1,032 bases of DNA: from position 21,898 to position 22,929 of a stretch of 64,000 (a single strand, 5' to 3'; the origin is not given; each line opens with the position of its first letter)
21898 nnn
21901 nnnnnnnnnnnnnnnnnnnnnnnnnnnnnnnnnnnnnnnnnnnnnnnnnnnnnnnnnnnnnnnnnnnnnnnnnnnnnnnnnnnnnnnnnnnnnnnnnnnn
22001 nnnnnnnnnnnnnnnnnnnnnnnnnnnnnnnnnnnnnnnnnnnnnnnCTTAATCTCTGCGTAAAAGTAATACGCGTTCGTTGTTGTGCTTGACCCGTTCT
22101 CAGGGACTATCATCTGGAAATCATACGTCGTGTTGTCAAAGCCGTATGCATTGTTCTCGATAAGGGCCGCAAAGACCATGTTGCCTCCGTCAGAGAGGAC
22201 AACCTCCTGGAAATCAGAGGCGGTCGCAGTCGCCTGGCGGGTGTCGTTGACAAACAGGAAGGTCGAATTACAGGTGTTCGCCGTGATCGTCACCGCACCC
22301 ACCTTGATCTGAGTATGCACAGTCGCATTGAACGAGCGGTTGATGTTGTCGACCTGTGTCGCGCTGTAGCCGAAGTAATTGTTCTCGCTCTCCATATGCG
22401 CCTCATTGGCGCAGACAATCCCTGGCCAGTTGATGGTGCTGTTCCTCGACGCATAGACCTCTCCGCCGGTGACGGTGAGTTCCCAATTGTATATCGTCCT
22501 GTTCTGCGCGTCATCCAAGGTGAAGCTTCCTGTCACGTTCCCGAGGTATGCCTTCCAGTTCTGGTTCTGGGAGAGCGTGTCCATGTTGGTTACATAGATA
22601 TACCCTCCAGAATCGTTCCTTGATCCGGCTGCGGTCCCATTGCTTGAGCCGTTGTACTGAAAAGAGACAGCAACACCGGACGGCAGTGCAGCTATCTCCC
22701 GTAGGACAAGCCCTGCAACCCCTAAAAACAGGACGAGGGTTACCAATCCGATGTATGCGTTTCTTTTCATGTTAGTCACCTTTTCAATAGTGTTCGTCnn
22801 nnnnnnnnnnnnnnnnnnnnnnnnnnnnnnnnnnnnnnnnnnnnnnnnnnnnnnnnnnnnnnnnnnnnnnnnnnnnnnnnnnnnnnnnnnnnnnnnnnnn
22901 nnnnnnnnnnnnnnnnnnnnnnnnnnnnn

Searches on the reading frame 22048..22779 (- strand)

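Call 24: search_protein_families(library=pfam, proteins=[window:22048-22779:-], max_evalue=0.001)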
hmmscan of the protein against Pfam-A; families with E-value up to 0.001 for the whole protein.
window:22048-22779:- (244 aa): 0 families

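Call 57: search_protein_families(library=pfam, proteins=[window:22048-22779:-], max_evalue=10)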
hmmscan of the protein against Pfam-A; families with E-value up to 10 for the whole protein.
window:22048-22779:- (244 aa): 1 family
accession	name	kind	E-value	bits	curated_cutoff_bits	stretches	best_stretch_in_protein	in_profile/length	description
PF16627.10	BRX_assoc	-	7.1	7.4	27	0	46-74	39-66/70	Unstructured region between BRX_N and BRX domain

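Call 75: search_protein_families(library=ncbifam, proteins=[window:22048-22779:-], max_evalue=1)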
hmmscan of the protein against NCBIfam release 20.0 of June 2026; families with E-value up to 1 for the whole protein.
window:22048-22779:- (244 aa): 0 families
